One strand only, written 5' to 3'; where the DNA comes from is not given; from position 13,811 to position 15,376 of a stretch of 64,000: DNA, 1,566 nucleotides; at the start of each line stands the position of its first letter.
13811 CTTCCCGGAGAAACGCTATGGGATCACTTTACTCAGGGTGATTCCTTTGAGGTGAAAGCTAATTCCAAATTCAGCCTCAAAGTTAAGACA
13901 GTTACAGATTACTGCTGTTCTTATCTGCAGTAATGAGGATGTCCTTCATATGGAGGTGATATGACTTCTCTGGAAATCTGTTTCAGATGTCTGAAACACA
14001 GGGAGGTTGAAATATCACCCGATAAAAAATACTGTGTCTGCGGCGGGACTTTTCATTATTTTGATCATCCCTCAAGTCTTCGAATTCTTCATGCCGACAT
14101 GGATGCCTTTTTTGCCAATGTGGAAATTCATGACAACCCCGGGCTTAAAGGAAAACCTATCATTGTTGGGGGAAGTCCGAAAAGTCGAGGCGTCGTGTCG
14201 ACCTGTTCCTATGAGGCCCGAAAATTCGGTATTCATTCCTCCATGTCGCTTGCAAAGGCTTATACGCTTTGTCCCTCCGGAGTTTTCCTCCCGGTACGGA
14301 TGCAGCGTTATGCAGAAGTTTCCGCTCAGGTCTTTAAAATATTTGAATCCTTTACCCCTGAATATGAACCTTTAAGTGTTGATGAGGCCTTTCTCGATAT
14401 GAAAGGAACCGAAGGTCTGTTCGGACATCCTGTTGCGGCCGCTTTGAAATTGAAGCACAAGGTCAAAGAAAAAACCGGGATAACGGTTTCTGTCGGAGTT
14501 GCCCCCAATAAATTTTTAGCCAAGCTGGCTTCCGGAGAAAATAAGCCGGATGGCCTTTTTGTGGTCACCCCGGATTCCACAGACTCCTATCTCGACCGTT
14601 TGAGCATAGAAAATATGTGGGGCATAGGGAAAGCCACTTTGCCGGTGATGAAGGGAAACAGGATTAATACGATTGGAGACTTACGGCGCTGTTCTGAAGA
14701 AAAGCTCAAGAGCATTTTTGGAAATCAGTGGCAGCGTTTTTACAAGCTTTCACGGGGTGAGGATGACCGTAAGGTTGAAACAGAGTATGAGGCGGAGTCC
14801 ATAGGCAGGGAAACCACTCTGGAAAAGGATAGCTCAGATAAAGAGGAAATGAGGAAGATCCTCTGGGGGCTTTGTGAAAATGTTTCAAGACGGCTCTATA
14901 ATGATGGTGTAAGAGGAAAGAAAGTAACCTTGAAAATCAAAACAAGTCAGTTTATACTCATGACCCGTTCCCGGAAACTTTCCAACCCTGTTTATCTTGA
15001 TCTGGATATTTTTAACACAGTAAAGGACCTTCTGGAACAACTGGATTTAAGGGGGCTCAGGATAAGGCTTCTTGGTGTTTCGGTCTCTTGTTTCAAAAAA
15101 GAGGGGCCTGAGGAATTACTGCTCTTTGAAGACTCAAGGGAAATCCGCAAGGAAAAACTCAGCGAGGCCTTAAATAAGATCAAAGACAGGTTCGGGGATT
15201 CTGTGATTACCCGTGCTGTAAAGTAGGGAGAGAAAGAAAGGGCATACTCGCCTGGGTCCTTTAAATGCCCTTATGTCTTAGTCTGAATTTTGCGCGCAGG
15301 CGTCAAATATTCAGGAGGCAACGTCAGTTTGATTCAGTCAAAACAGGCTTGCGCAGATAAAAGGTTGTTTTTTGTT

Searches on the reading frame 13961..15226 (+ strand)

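Call 4: search_protein_families(library=pfam, proteins=[window:13961-15226:+], max_evalue=0.01)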
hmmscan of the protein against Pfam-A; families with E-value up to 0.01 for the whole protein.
window:13961-15226:+ (421 aa): 4 families
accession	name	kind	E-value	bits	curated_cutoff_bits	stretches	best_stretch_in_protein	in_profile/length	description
PF00817.25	IMS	-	1.2e-50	171.8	23.2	1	46-191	2-147/148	impB/mucB/samB family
PF11799.13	IMS_C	-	1.6e-25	90.1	20.7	1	279-386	2-107/109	impB/mucB/samB family C-terminal domain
PF21999.2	IMS_HHH_1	-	9.2e-05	23.3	27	1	221-268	5-53/53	DNA polymerase-iota, thumb domain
PF11798.14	IMS_HHH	-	0.0031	18.1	24.4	0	204-229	1-26/32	IMS family HHH motif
